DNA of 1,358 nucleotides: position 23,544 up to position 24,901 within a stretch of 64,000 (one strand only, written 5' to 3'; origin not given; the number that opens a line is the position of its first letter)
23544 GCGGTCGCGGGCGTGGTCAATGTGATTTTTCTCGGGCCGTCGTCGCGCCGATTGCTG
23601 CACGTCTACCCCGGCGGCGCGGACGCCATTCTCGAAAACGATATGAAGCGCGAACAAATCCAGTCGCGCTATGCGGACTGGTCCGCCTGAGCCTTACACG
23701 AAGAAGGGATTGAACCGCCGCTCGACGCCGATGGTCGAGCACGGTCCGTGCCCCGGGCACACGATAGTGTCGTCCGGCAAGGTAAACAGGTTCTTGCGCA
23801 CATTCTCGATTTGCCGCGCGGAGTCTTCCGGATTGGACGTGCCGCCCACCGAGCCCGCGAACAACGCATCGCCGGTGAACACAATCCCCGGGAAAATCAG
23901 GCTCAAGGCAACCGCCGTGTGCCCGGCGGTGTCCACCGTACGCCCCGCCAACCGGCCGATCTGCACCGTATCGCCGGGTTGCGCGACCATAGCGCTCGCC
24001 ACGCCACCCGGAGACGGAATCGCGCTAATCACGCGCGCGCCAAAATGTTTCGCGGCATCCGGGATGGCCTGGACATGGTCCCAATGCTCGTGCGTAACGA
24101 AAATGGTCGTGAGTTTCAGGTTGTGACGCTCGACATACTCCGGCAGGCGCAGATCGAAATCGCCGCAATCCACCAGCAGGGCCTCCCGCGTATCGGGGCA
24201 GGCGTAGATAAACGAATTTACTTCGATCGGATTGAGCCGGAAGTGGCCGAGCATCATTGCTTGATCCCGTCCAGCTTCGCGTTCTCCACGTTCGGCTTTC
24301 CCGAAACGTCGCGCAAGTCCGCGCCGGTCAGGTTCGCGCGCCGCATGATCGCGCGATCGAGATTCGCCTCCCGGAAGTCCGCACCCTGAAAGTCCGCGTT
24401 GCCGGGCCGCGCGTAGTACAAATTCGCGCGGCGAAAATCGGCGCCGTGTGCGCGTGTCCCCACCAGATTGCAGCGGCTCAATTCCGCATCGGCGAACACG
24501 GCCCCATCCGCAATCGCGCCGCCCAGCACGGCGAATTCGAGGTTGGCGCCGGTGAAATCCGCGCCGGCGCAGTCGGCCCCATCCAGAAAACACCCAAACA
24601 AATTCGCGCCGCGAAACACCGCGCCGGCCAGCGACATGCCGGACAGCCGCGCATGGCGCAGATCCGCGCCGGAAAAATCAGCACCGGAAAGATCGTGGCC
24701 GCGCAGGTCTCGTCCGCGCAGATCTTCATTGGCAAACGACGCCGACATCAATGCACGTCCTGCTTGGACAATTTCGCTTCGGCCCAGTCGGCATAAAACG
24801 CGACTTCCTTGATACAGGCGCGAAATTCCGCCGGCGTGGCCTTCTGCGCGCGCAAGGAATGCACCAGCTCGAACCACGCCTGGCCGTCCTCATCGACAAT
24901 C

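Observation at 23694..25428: Three-gene minus-strand operon (HEAT-like unknown, pentapeptide-repeat protein, small MBL hydrolase) with overlapping stops/starts, facing the SagB-like operon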

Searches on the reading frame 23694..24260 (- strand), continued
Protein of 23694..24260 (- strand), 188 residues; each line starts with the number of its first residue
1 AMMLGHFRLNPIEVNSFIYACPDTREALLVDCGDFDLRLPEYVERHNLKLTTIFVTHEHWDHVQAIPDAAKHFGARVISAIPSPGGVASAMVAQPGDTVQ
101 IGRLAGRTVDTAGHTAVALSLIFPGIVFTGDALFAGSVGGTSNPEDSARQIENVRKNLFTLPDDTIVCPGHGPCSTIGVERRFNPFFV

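Call 61: fold_search(model_id=the predicted structure, library=pdb)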
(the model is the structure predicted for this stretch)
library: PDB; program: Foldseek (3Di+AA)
matches with E <= 10: 1000; with E <= 0.001: 397
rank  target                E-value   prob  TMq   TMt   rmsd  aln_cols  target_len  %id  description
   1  4ysb_A                6.7e-16  1.00  0.86  0.72   2.8       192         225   28  Crystal structure of ETHE1 from Myxococcus xanthus (released 2015-06-24)
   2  2xf4                  2.8e-15  1.00  0.89  0.80   3.4       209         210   28  Crystal structure of Salmonella enterica serovar typhimurium YcbL (released 2010-07-28)
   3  7ev5                  8.4e-15  1.00  0.86  0.77   4.3       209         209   26  Crystal structure of BLEG-1 B3 metallo-beta-lactamase (released 2021-09-08)
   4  5ve5_A                3.7e-14  1.00  0.82  0.46   3.0       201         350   27  Crystal structure of persulfide dioxygenase rhodanese fusion protein with rhodanese domain inactivating mutation (C314 (released 2017-07-19)
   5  5ve4_B                4.2e-14  1.00  0.81  0.45   2.9       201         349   27  Crystal structure of persulfide dioxygenase-rhodanese fusion protein with rhodanese domain inactivating mutation (C314 (released 2017-07-19)
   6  5ve5_B                4.8e-14  1.00  0.82  0.46   3.2       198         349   28  Crystal structure of persulfide dioxygenase rhodanese fusion protein with rhodanese domain inactivating mutation (C314 (released 2017-07-19)
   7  5ve4_C                5.1e-14  1.00  0.83  0.46   3.2       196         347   26  Crystal structure of persulfide dioxygenase-rhodanese fusion protein with rhodanese domain inactivating mutation (C314 (released 2017-07-19)
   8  7l0b_D                6.5e-14  1.00  0.82  0.79   3.7       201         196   22  Crystal structure of hydroxyacyl glutathione hydrolase (GloB) from Staphylococcus aureus, apoenzyme (released 2020-12-30)
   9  7l0b_A                9.5e-14  1.00  0.80  0.74   4.2       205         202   21  Crystal structure of hydroxyacyl glutathione hydrolase (GloB) from Staphylococcus aureus, apoenzyme (released 2020-12-30)
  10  4chl_A                1.6e-13  1.00  0.84  0.68   2.9       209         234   24  Human Ethylmalonic Encephalopathy Protein 1 (hETHE1) (released 2014-12-17)
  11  5ve3_A                2.3e-13  1.00  0.80  0.45   2.9       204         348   26  Crystal structure of wild-type persulfide dioxygenase-rhodanese fusion protein from Burkholderia phytofirmans (released 2017-07-19)
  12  5ve4_A                2.9e-13  1.00  0.80  0.45   3.1       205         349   27  Crystal structure of persulfide dioxygenase-rhodanese fusion protein with rhodanese domain inactivating mutation (C314 (released 2017-07-19)
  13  7l0b_B                3.3e-13  1.00  0.82  0.78   3.7       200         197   22  Crystal structure of hydroxyacyl glutathione hydrolase (GloB) from Staphylococcus aureus, apoenzyme (released 2020-12-30)
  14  4chl_B                3.7e-13  1.00  0.83  0.66   2.7       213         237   23  Human Ethylmalonic Encephalopathy Protein 1 (hETHE1) (released 2014-12-17)
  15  8zbd_A                4.2e-13  1.00  0.82  0.66   3.0       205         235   23  Crystal structure of Persulfide Dioxygenase from Beggiatoa leptomitoformis (released 2025-03-05)
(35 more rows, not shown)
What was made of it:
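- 23694..24257 (-): MBL: 187-aa core-only metallo-beta-lactamase-fold enzyme of the glyoxalase II / persulfide dioxygenase branch. Foldseek 4ysb, 2xf4, 7ev5 with TMq 0.86-0.89 (call 61).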

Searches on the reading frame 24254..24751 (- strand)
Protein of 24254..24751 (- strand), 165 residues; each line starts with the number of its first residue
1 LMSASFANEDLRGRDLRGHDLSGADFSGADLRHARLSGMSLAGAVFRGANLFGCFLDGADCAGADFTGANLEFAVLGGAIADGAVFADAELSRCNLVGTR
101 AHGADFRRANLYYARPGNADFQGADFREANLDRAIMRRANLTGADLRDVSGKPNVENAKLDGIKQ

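Call 4: search_protein_families(library=pfam, proteins=[window:24254-24751:-], max_evalue=0.01)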
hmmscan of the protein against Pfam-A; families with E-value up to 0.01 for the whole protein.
window:24254-24751:- (165 aa): 4 families
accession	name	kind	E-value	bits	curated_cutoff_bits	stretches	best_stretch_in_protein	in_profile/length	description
PF00805.28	Pentapeptide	-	4e-34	116.2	20.2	4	118-148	5-35/40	Pentapeptide repeats (8 copies)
PF13576.12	Pentapeptide_3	-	1.6e-14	54.3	27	3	118-148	14-46/48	Pentapeptide repeats (9 copies)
PF13599.13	Pentapeptide_4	-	5.8e-13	49.1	38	2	83-145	15-77/78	Pentapeptide repeat region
PF25296.1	Decapeptide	-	0.0012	19.2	45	0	3-47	19-63/74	Decapeptide repeat region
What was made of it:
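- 24254..24748 (-): PRP: 164-aa cytoplasmic pentapeptide-repeat protein with 32 uninterrupted pentapeptides (about 8 coils), no loops and no C-terminal helix. The signature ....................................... lies in the C-terminal coils. Pfam Pentapeptide 116 bits (call 4).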

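Call 5: search_protein_families(library=ncbifam, proteins=[window:24254-24748:-], max_evalue=0.01)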
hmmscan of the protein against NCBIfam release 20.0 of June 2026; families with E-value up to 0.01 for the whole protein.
window:24254-24748:- (164 aa): 16 families
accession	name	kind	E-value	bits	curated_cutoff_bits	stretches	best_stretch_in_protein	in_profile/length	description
NF052603.1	penta_Alr5209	equivalog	4.2e-25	88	125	3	3-78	18-93/113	Alr5209 family pentapeptide repeat protein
NF047416.1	penta_HetL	equivalog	1.8e-23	83.2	260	1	4-159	14-165/218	heterocyst differentiation pentapeptide repeat protein HetL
NF011744.0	PRK15197.1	equivalog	1.4e-17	63.8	274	2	9-97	160-248/291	SPI-2 type III secretion system effector PipB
NF011743.0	PRK15196.1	equivalog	8.8e-16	57.7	354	1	5-148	169-312/350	type III secretion system effector PipB2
NF000349.1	mfpA_AE000516.2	equivalog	6.2e-14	52.2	360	3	26-90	95-159/183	pentapeptide repeat protein MfpA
NF033086.2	penta_rpt_Qnr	equivalog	6.5e-13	48.9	240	1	18-148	46-171/211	Qnr family pentapeptide repeat protein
NF000421.1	penta_rpt_QnrVC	exception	4.7e-12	46.3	460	1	19-136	53-165/218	QnrVC family quinolone resistance pentapeptide repeat protein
NF000071.4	penta_rpt_QnrA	exception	2.4e-11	43.8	450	1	20-148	54-177/218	QnrA family quinolone resistance pentapeptide repeat protein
NF012152.0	penta_rpt_QnrC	exception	6.9e-11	42.5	500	1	17-134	51-163/221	QnrC family quinolone resistance pentapeptide repeat protein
NF000056.3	penta_rpt_QnrS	exception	5.4e-09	36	460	1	18-140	52-169/218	QnrS family quinolone resistance pentapeptide repeat protein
NF038182.1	penta_rpt_SmQnr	exception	1.2e-08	35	460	1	2-50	149-197/215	SmQnr family pentapeptide repeat protein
NF012151.0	penta_rpt_QnrAS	exception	1.9e-08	34.7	490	1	20-141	54-170/218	QnrAS family quinolone resistance pentapeptide repeat protein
NF033375.2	penta_rpt_QnrE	exception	2.1e-07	31.2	480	1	59-149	9-100/214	QnrE family quinolone resistance pentapeptide repeat protein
NF000420.1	penta_rpt_QnrB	exception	1.1e-06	28.8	460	0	40-110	30-101/214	QnrB family quinolone resistance pentapeptide repeat protein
NF000139.2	penta_rpt_QnrD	exception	6e-06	26.4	425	1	30-77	136-183/214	QnrD family quinolone resistance pentapeptide repeat protein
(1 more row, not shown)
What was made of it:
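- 24254..24748 (-): NCBIfam Qnr 48.9 vs 240, MfpA 52.2 vs 360, HetL 83 vs 260, Alr5209 88 vs 125, all below cut-off (call 5).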

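Call 6: search_protein_families(library=padloc, proteins=[window:24254-24748:-], max_evalue=0.01)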
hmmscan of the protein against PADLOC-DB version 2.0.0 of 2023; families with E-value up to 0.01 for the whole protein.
window:24254-24748:- (164 aa): 0 families

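Call 35: find_related_loci(query=A3, collection=genome_contigs, flank=4000)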
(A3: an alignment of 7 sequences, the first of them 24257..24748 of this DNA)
Query A3 (164 aa) in genome_contigs; peptide patterns used: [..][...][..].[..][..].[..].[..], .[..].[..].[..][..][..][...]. (x = any residue, [..] = any of these).
285 stretches matched a pattern; 39 encode a relative of the query (tblastn E <= 1e-3); 39 distinct loci.
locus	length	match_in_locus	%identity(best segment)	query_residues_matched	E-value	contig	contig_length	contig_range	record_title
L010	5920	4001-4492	73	1-164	1e-72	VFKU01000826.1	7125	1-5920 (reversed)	MAG: Rhodothermaeota bacterium isolate Bin_8_9 c_000002141109, whole genome shotgun sequence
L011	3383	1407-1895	61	2-164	2e-54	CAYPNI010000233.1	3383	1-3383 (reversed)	MAG TPA_asm: uncultured Nitrospirales bacterium isolate SRP237561_co1_132 genome assembly, contig: NODE_66649_length_338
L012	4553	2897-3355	59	12-164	2e-48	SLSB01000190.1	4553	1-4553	MAG: Candidatus Hydrogenedentota bacterium isolate CSSed165cm_592 CSSed16-5cm-101271, whole genome shotgun sequence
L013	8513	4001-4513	60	2-164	5e-48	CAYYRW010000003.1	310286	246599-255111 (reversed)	MAG TPA_asm: uncultured Nitrospirales bacterium isolate binchicken_co20_17 genome assembly, contig: NODE_51_length_31028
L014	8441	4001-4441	58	3-164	1e-47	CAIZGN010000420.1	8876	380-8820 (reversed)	MAG: Candidatus Hydrogenedentes bacterium isolate Kiruna3_bin-1600 genome assembly, contig: bin-1600:420/740, whole geno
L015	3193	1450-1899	59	2-164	1e-46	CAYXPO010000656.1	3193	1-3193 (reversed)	MAG TPA_asm: uncultured Nitrospirales bacterium isolate binchicken_co117_52 genome assembly, contig: NODE_50645_length_3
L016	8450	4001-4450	59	15-164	6e-46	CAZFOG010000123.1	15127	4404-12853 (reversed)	MAG TPA_asm: uncultured Nitrospiraceae bacterium isolate SRP192927_co6_479 genome assembly, contig: NODE_9256_length_151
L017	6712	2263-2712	59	3-162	2e-45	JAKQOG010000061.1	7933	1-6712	MAG: Candidatus Hydrogenedentota bacterium isolate USDV_metabat.86 k141_512717, whole genome shotgun sequence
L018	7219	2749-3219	55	8-164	1e-44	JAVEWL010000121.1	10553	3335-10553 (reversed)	MAG: FCB group bacterium isolate BF4_144 NODE_20535_length_10553_cov_3.049779_Biofilm4, whole genome shotgun sequence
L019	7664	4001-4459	58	12-164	9e-45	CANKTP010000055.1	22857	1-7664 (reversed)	MAG: Candidatus Hydrogenedentes bacterium isolate TH-Jun18-22 genome assembly, contig: TH-Jun18-C4626, whole genome shot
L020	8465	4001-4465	55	3-164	5e-44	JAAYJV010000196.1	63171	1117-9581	MAG: Candidatus Hydrogenedens sp. isolate AS10tlH2TH_339 415100_AS10, whole genome shotgun sequence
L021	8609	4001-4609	57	3-164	1e-42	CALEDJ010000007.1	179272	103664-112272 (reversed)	MAG: uncultured bacterium isolate N1_Bin_MAXBIN__043_1 genome assembly, contig: c_000000080210, whole genome shotgun seq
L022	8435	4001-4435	56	9-164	2e-42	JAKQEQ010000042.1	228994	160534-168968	MAG: Candidatus Hydrogenedentota bacterium isolate USDE_maxbin.110 k141_275397, whole genome shotgun sequence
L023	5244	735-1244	56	15-164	2e-41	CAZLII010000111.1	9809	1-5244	MAG TPA_asm: uncultured Nitrospirales bacterium isolate binchicken_co168_237 genome assembly, contig: NODE_11462_length_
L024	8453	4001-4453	55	3-161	5e-41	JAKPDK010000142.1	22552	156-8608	MAG: Candidatus Hydrogenedentota bacterium isolate JPMR_maxbin.062_sub k141_510441, whole genome shotgun sequence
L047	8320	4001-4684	36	2-146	3e-19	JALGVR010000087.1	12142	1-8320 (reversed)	MAG: bacterium isolate Meg19_1012_Bin_198 Meg19_1012_Bin_198_scaffold_16883, whole genome shotgun sequence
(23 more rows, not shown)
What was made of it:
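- Tried and rejected: I used the PRP alignment instead (call 35).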

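Call 51: search_protein_families(library=pfam, proteins=[L013:3851-4450:+, L047:3899-4735:+], max_evalue=1)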
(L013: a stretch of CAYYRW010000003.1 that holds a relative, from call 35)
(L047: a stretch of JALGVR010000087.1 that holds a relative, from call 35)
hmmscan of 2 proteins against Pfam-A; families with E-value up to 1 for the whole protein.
L013:3851-4450:+ (200 aa): 6 families
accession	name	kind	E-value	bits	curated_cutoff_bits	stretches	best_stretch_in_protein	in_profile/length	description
PF00805.28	Pentapeptide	-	4.1e-42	141.7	20.2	6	80-118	2-40/40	Pentapeptide repeats (8 copies)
PF13599.13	Pentapeptide_4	-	1e-18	67.6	38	2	53-121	10-78/78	Pentapeptide repeat region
PF13576.12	Pentapeptide_3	-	1.5e-14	54.4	27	3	64-104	4-47/48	Pentapeptide repeats (9 copies)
PF25296.1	Decapeptide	-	3.5e-05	24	45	1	64-129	5-70/74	Decapeptide repeat region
PF24906.1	Zf_WRKY19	-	0.0022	18.2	27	1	11-30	4-22/24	WRKY19 zinc finger domain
PF13891.11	zf-C3Hc3H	-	0.019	15.7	27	1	11-32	1-23/62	Potential DNA-binding domain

L047:3899-4735:+ (279 aa): 4 families
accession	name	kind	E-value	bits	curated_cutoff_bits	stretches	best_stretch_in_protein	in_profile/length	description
PF00805.28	Pentapeptide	-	4.3e-31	106.5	20.2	8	240-272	6-38/40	Pentapeptide repeats (8 copies)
PF13599.13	Pentapeptide_4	-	6e-20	71.5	38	4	51-115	7-71/78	Pentapeptide repeat region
PF13576.12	Pentapeptide_3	-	2.2e-15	57.1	27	4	240-278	4-45/48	Pentapeptide repeats (9 copies)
PF25296.1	Decapeptide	-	0.00029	21.1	45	1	219-278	4-63/74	Decapeptide repeat region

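Call 76: search_dna_similar(query=window:24257-24748:-, collection=plasmids, mode=protein, max_rows=15, max_evalue=0.001)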
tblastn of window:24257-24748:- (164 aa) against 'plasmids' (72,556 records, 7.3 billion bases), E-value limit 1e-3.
Records with a match: 2922; places in all: 4095; records where one place covers at least 80% of the query: 2656.
Best place of each record, by identity: <60% 2922.
By first word of the organism name: Klebsiella 883; Escherichia 718; Salmonella 241; Enterobacter 195; Citrobacter 81; Pseudomonas 71; Streptomyces 68; Shigella 54; Aeromonas 51; Azospirillum 41; and 141 more.
By predicted mobility (MOB-suite, as given by PLSDB): conjugative 1823; non-mobilizable 680; mobilizable 419.
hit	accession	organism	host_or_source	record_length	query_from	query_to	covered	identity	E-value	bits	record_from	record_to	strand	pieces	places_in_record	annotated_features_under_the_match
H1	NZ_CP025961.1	Rhodococcus qingshengii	cell culture,soil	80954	4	163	98%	45.1%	2e-15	79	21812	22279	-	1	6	pentapeptide repeat-containing protein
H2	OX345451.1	Salmonella enterica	-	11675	1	149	91%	46.1%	2e-12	121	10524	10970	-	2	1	CDS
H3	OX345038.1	Salmonella enterica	Gallus gallus,Hen feces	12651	1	149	91%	46.1%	2e-12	121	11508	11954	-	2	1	CDS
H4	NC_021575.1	Trichormus variabilis ATCC 29413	-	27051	3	161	97%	42.5%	3e-19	91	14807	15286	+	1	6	pentapeptide repeat-containing protein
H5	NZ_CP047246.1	Trichormus variabilis 0441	cell culture,thermal spring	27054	3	161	97%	42.5%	3e-19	91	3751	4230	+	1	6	pentapeptide repeat-containing protein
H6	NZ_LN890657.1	Candidatus Promineifilum breve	-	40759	9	145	84%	48.5%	9e-9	119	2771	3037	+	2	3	pentapeptide repeat-containing protein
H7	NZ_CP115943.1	Ralstonia syzygii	Musa sp.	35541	10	156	90%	44.8%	9e-22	97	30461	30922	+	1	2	pentapeptide repeat-containing protein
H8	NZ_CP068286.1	Ralstonia syzygii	Musa balbisiana cultivar Kepok,banana ...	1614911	10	156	90%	44.8%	9e-22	97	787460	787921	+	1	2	record has no annotation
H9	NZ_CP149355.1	Salmonella enterica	Homo sapiens,single cell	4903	3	147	88%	44.8%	3e-12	70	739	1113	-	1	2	pentapeptide repeat-containing protein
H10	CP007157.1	Corynebacterium falsenii DSM 44353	-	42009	3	163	98%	40.4%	3e-15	79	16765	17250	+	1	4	hypothetical protein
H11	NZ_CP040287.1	Nostoc sp. C057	Phaeoceros,pure culture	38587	2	161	98%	40.1%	2e-16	82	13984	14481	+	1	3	pentapeptide repeat-containing protein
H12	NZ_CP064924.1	Acaryochloris marina S15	cell culture,surface of Pikea pinnata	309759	2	159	96%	40.6%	5e-18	87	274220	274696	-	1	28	pentapeptide repeat-containing protein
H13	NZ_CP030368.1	Salinibacter ruber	-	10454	2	162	98%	39.5%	6e-15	78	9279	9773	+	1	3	pentapeptide repeat-containing protein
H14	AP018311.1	Aulosira laxa NIES-50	-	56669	3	159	96%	40.3%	4e-6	98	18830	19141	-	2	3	TPR repeat-containing protein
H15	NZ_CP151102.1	Nostoc sp. UHCC 0302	isolated culture,lake sediment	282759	2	145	88%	43.9%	5e-10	122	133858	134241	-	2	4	pentapeptide repeat-containing protein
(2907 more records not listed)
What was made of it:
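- Tried and rejected: Plasmid tblastn with the PRP: only generic 40-48% repeat-driven matches, none specific to Qnr or McbG (call 76).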
